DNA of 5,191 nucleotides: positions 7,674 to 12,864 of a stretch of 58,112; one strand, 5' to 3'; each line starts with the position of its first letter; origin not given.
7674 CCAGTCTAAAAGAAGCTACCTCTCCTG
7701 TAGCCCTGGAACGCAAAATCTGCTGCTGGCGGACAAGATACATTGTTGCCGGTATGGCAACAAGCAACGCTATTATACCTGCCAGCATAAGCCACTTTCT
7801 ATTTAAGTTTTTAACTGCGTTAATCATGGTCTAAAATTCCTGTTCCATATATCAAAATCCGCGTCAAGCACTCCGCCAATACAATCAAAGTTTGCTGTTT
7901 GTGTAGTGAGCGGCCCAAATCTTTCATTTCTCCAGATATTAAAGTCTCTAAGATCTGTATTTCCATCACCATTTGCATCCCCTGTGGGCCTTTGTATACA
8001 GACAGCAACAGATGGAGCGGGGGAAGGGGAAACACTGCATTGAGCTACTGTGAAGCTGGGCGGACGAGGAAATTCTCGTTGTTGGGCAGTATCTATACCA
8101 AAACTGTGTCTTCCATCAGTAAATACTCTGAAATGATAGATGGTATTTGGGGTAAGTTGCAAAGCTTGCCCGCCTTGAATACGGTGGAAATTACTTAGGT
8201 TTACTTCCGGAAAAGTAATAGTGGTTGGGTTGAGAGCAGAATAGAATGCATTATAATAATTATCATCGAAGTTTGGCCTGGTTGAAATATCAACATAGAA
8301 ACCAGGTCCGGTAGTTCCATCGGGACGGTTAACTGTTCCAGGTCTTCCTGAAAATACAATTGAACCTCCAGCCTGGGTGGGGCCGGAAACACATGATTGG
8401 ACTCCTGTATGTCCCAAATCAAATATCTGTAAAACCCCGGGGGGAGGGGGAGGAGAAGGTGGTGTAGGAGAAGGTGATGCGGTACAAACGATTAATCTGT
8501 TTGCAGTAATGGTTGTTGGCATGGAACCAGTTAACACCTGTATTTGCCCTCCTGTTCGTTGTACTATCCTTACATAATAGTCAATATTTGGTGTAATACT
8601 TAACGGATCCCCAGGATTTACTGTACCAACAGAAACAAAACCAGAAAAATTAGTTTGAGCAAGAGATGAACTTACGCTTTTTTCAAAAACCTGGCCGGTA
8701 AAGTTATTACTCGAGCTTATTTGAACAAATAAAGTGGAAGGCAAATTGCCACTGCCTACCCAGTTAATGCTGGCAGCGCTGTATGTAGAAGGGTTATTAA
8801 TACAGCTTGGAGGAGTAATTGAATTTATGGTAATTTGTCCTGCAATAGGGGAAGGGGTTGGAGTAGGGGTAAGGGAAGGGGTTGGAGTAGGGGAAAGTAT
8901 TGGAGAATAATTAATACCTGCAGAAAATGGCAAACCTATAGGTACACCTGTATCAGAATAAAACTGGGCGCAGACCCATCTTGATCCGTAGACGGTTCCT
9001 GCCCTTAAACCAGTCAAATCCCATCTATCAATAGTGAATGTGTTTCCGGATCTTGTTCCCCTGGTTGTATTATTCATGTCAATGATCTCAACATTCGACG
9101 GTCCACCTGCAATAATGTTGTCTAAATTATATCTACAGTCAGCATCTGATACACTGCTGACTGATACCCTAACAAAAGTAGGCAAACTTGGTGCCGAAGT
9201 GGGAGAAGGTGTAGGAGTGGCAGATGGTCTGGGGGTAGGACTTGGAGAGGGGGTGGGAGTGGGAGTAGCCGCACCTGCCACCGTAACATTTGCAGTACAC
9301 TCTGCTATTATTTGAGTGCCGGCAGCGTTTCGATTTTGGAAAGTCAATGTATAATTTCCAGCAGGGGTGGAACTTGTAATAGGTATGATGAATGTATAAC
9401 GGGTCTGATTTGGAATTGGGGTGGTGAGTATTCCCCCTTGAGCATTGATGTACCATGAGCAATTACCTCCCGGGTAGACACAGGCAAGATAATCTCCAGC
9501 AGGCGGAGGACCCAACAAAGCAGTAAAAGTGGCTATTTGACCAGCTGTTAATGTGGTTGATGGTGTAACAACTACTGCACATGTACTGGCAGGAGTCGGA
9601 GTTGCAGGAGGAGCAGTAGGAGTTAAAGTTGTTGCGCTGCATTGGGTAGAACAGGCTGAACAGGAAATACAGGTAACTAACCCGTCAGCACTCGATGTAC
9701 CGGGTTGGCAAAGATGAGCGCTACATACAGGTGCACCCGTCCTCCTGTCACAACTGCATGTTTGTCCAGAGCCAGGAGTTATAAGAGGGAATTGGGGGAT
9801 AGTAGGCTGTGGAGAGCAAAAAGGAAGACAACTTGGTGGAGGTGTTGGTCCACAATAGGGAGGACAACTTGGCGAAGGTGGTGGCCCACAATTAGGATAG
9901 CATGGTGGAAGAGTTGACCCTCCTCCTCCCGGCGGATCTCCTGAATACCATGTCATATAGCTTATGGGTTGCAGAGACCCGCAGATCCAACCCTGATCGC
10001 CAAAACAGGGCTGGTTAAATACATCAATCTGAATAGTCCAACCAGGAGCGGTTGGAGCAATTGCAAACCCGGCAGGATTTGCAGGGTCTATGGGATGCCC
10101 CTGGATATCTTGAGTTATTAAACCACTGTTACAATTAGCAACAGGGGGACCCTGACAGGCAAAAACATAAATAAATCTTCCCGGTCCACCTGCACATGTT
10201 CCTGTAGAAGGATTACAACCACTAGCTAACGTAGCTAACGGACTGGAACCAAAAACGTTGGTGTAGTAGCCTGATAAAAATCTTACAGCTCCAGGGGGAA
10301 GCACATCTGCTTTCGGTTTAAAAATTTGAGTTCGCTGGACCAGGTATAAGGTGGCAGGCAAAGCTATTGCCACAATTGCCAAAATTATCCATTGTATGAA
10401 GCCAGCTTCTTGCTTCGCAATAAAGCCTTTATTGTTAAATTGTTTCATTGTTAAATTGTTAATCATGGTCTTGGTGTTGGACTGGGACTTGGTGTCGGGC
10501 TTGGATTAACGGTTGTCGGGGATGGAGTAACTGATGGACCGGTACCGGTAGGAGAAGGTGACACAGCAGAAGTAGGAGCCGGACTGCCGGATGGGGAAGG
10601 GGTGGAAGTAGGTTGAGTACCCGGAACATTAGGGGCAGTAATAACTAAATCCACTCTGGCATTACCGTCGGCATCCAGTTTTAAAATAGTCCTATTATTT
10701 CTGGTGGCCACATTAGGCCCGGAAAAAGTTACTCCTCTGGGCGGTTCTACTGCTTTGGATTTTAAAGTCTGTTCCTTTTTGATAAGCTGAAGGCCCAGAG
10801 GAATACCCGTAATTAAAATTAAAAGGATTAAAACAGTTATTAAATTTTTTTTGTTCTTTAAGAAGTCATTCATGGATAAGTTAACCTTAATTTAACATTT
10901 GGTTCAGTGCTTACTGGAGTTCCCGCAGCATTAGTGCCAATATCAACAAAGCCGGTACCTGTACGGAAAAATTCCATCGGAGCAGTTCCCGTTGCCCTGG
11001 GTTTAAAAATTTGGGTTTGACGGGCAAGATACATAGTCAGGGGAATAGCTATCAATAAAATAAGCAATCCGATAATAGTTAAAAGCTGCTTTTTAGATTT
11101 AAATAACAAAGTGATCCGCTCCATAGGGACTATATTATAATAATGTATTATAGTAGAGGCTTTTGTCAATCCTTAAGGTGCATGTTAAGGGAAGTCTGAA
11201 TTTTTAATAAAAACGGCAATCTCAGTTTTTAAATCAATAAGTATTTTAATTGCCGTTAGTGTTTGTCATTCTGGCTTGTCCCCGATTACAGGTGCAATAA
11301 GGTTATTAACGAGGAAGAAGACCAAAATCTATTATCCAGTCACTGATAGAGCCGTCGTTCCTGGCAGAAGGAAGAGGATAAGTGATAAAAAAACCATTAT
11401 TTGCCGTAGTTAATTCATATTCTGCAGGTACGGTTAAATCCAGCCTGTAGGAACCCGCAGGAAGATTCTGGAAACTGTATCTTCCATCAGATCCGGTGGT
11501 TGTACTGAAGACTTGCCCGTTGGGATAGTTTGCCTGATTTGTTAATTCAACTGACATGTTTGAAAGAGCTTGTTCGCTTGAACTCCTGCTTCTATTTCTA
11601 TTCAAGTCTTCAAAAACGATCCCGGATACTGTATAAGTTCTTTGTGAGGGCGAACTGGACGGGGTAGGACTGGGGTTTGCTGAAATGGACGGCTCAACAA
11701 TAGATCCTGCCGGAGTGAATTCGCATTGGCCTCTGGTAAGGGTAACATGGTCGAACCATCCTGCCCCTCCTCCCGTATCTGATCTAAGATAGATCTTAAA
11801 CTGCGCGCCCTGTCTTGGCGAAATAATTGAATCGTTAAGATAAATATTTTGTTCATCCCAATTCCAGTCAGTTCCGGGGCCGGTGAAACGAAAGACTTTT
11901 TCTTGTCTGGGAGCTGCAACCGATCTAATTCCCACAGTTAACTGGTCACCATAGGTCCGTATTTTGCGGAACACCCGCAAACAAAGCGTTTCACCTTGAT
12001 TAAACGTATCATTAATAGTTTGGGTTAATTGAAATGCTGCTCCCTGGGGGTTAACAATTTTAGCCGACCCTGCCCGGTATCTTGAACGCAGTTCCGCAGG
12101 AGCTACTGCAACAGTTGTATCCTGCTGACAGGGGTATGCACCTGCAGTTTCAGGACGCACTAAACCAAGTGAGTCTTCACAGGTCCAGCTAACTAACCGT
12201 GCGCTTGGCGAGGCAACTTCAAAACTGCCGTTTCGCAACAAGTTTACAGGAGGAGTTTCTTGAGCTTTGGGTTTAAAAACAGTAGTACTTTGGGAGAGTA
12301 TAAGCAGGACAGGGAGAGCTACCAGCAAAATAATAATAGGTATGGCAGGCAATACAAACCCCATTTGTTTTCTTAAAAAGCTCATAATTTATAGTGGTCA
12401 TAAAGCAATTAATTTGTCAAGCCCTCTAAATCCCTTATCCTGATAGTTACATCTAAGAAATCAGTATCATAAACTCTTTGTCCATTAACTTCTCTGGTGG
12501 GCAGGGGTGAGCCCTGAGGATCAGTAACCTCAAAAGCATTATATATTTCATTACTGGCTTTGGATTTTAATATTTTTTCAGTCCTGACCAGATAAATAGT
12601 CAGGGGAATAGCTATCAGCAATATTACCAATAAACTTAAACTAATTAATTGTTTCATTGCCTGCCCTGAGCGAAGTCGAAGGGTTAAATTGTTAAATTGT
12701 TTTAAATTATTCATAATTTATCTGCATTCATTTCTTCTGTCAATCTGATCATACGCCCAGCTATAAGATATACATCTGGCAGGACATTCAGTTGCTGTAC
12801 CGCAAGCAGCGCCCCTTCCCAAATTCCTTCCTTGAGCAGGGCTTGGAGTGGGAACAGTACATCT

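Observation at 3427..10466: Cohesin-dockerin style surface assembly operon in a CPR-like genome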

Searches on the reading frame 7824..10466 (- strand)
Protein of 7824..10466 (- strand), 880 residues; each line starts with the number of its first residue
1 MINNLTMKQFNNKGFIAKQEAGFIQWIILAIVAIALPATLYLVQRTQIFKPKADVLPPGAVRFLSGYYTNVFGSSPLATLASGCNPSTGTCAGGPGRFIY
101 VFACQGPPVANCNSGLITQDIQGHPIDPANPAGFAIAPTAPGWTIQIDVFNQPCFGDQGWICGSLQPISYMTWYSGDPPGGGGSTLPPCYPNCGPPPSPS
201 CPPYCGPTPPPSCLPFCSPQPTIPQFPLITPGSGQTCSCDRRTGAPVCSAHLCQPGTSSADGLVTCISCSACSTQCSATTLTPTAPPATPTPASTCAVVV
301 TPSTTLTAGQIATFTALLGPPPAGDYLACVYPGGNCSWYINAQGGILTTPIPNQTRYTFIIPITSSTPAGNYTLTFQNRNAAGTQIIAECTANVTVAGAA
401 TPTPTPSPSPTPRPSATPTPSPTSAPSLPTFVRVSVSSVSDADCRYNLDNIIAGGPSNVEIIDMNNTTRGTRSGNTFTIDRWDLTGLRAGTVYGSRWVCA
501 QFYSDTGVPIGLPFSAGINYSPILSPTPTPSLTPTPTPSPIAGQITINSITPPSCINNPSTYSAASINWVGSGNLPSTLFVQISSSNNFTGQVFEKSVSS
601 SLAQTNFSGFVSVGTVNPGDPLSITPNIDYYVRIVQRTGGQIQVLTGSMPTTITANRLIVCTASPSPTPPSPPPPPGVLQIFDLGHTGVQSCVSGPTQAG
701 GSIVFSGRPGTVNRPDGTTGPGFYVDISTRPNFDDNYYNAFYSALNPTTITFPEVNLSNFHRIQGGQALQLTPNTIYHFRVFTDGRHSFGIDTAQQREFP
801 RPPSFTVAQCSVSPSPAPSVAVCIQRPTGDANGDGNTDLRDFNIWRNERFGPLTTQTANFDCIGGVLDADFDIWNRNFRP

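Call 3: search_protein_families(library=pfam, proteins=[window:7824-10466:-], max_evalue=1)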
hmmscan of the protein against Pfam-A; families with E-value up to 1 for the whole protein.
window:7824-10466:- (880 aa): 1 family
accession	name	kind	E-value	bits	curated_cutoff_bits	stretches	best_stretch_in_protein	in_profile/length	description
PF16656.11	Pur_ac_phosph_N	-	0.0089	17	30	0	770-786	67-83/93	Purple acid Phosphatase, N-terminal domain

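Call 4: search_protein_families(library=ncbifam, proteins=[window:7824-10466:-], max_evalue=1)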
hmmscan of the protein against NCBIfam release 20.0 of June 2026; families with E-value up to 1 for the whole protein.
window:7824-10466:- (880 aa): 4 families
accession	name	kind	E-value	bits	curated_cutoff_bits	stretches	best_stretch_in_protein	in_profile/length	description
NF052345.1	S_layer_anammox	exception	7e-07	27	1400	1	376-557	1259-1423/1596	Kustd1514 family S-layer glycoprotein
NF033186.1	internalin_K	exception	0.0023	16.5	1100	1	370-428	481-542/604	class 1 internalin InlK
TIGR00384.1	dhsB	subfamily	0.39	10.1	88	1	259-282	135-158/222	succinate dehydrogenase and fumarate reductase iron-sulfur protein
NF004616.0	PRK05950.1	subfamily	0.47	9.5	228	1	259-282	142-165/238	succinate dehydrogenase iron-sulfur subunit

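Call 11: search_solved_structures(query=window:7824-10466:-, max_evalue=1, show_alignments=1)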
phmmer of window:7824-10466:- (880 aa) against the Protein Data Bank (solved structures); distinct sequences matched with E-value up to 1: 3.
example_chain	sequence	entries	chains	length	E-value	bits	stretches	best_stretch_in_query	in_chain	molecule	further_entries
3u6r_H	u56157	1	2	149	0.089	14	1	53-96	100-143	Antibody 1:7 (Heavy chain)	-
5nrk_B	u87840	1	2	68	0.78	10.9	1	828-878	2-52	DocCel5: Type I dockerin repeat domain from A. cellulolyticus family 5 endoglucanase WP_01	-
4l3a_A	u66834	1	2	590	0.91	10.7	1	369-428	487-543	Internalin K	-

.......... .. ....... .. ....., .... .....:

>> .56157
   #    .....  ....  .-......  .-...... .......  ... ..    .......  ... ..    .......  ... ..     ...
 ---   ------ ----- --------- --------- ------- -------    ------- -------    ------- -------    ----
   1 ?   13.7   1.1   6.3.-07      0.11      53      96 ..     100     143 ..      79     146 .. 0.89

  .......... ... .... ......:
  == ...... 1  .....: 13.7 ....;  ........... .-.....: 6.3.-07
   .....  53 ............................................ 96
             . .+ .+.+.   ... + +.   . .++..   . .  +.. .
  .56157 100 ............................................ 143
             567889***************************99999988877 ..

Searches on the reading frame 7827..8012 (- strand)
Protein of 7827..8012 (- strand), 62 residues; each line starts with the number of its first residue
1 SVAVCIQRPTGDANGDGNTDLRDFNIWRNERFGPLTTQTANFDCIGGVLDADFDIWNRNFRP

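Call 19: search_protein_families(library=pfam, proteins=[window:7827-8012:-], max_evalue=10)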
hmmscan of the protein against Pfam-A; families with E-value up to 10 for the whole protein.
seq(62 aa): 0 families

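Call 48: search_solved_structures(query=A3, max_evalue=1, show_alignments=1)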
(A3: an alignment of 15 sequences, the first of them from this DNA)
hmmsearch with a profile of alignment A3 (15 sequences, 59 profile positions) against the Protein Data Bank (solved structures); distinct sequences matched with E-value up to 1: 178 (the best 60 are shown).
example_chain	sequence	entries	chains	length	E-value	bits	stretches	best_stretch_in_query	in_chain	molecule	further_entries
8x39_A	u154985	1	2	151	3.6e-11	45.9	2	6-54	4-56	Serine protease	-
8x3a_A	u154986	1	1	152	3.7e-11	45.9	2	6-54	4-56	Serine protease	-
5nrm_B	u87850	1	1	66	8.3e-10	41.6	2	6-54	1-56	DocCel5: Type I dockerin repeat domain from A. cellulolyticus family 5 endoglucanase WP_01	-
5nrk_B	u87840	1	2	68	1.9e-09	40.4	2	6-54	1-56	DocCel5: Type I dockerin repeat domain from A. cellulolyticus family 5 endoglucanase WP_01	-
5lxv_B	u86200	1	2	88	2e-07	34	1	5-50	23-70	Carbohydrate-binding protein WP_009985128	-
2yik_A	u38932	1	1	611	8.4e-07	32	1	6-55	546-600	ENDOGLUCANASE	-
1daq_A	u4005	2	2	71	6.8e-06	29.1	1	7-55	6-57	ENDOGLUCANASE SS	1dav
2mte_A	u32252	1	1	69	8e-06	28.8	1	7-55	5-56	Cellulose 1,4-beta-cellobiosidase (reducing end) CelS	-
2y3n_B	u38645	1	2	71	1.3e-05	28.2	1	6-57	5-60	CELLULOSOMAL FAMILY-48 PROCESSIVE GLYCOSIDE HYDROLASE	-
2vn6_B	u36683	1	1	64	1.9e-05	27.6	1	6-55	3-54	ENDOGLUCANASE A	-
4fl4_A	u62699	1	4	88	2.2e-05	27.4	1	5-55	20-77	Glycoside hydrolase family 9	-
4cj0_A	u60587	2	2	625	3.6e-05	26.7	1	7-55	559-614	ENDOGLUCANASE D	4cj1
1clc_A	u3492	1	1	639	3.8e-05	26.7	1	7-55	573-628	ENDOGLUCANASE CELD; EC: 3.2.1.4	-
8zvk_A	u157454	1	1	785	6.8e-05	25.8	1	7-55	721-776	AaBgIC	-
2jnk_A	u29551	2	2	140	0.00016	24.7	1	6-46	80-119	Hyalurononglucosaminidase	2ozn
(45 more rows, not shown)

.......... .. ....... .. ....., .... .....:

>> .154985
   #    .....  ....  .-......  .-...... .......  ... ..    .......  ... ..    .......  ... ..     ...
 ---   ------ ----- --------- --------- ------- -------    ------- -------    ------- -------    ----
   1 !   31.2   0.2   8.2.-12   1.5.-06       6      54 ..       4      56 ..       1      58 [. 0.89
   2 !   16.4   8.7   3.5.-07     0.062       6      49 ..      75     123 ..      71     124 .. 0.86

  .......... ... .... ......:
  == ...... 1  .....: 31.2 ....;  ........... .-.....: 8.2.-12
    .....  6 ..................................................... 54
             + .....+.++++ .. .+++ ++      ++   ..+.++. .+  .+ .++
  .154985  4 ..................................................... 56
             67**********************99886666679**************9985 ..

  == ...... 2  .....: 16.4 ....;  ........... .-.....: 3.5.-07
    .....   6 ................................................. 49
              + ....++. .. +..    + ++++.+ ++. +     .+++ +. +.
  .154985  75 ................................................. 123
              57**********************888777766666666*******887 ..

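Call 61: search_protein_families(library=pfam, alignment_id=A3, max_evalue=0.1)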
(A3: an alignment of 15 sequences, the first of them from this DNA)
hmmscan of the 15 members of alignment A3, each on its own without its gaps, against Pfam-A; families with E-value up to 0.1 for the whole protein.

A. member 1, seq(58 aa): 0 families

B. families by the number of members that match (of 15 scanned): 9 families
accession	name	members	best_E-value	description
PF00404.24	Dockerin_1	7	1.1e-06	Dockerin type I domain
PF13405.12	EF-hand_6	3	6.7e-05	EF-hand domain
PF13517.12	FG-GAP_3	3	0.0025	FG-GAP-like repeat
PF13812.12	PPR_3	3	0.0099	Pentatricopeptide repeat domain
PF00036.39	EF-hand_1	2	2.9e-05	EF hand domain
PF13202.12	EF-hand_5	1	0.0016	EF hand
PF13499.12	EF-hand_7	1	0.0022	EF-hand domain pair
PF08756.15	YfkB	1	0.026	YfkB-like domain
PF13833.12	EF-hand_8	1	0.039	EF-hand domain pair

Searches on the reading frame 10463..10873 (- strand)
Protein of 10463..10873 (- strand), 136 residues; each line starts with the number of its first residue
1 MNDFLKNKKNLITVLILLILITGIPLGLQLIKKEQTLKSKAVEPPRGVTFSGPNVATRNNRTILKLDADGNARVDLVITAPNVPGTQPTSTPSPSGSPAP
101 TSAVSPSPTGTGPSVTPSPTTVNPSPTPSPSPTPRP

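Call 3: search_protein_families(library=pfam, proteins=[window:10463-10873:-], max_evalue=1)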
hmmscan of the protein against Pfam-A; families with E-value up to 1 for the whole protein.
window:10463-10873:- (136 aa): 1 family
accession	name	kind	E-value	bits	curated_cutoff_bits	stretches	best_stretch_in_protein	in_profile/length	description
PF03733.18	YccF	-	0.13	13.4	27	1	11-32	19-40/51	Inner membrane component domain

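Call 4: search_protein_families(library=ncbifam, proteins=[window:10463-10873:-], max_evalue=1)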
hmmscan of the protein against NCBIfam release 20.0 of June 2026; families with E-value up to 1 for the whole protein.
window:10463-10873:- (136 aa): 1 family
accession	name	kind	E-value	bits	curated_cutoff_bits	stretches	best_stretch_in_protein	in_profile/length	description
NF052598.1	teichoic_TarQ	equivalog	0.23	10.3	350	1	6-40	17-50/347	teichoic acid biosynthesis protein TarQ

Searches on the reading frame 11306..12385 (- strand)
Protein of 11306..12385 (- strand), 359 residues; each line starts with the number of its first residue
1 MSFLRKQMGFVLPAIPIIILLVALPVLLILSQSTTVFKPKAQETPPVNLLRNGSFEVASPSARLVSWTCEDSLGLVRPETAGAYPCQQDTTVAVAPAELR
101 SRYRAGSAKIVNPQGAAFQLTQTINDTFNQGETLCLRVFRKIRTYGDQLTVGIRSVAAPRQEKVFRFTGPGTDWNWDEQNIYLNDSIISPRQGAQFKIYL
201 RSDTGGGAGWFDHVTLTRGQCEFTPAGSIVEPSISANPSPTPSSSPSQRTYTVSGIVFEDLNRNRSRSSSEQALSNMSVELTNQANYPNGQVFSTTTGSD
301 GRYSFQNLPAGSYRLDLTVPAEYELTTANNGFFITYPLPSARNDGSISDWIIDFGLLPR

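Call 3: search_protein_families(library=pfam, proteins=[window:11306-12385:-], max_evalue=1)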
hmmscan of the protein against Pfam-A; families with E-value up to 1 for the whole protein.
window:11306-12385:- (359 aa): 11 families
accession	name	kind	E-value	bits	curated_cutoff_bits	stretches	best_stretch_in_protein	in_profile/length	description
PF17210.9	SdrD_B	-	2.7e-13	50.5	29.7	1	255-331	5-78/112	SdrD B-like domain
PF13620.12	CarboxypepD_reg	-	1.1e-08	35.7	32.3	1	268-318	8-55/82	Carboxypeptidase regulatory-like domain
PF17802.7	SpaA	-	9.3e-06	26.2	23.1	1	268-329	10-71/91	Prealbumin-like fold domain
PF23193.1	NOMO_3rd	-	0.00082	19.9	27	1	263-315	30-82/120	NOMO third transthyretin-like domain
PF09430.16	EMC7_beta-sandw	-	0.0012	19.5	26.6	1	274-320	7-48/122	ER membrane protein complex subunit 7, beta-sandwich domain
PF13715.12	CarbopepD_reg_2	-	0.018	15.5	32.2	1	290-317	23-50/88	CarboxypepD_reg-like domain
PF24421.1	Ig_J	-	0.025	15.1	29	1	277-317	43-82/104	Tip attachment protein J, Ig-like domain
PF14686.12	fn3_3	-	0.043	14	24.4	1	284-316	21-50/75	Polysaccharide lyase family 4, domain II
PF16371.11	MetallophosN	-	0.059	14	35.6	1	295-334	22-63/77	N terminal of Calcineurin-like phosphoesterase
PF19451.5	DUF5989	-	0.18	12.3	27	1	2-36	9-41/49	Family of unknown function (DUF5989)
PF07495.19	Y_Y_Y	-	0.19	12.1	26.6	1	297-322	24-49/65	Y_Y_Y domain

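Call 4: search_protein_families(library=ncbifam, proteins=[window:11306-12385:-], max_evalue=1)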
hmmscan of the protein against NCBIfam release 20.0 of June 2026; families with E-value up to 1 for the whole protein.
window:11306-12385:- (359 aa): 4 families
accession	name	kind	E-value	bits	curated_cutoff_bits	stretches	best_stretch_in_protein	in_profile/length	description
NF012181.0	MSCRAMM_SdrD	exception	4.3e-08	31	2500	1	250-331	681-759/1379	MSCRAMM family adhesin SdrD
NF000535.3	MSCRAMM_SdrC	exception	6.7e-07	27.7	1700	1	244-331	490-574/963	MSCRAMM family adhesin SdrC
NF033902.0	iso_D2_wall_anc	subfamily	0.00027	19.8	95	1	293-353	139-197/540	SpaH/EbpB family LPXTG-anchored major pilin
NF052345.1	S_layer_anammox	exception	0.0011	16.4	1400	1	224-315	1287-1363/1596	Kustd1514 family S-layer glycoprotein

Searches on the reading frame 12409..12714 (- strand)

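Call 3: search_protein_families(library=pfam, proteins=[window:12409-12714:-], max_evalue=1)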
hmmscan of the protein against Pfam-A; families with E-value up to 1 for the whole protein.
window:12409-12714:- (101 aa): 0 families

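Call 4: search_protein_families(library=ncbifam, proteins=[window:12409-12714:-], max_evalue=1)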
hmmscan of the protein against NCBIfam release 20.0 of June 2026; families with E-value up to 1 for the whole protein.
window:12409-12714:- (101 aa): 1 family
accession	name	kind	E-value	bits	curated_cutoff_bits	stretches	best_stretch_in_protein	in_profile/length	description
NF052598.1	teichoic_TarQ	equivalog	0.0076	15.2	350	1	22-69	21-67/347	teichoic acid biosynthesis protein TarQ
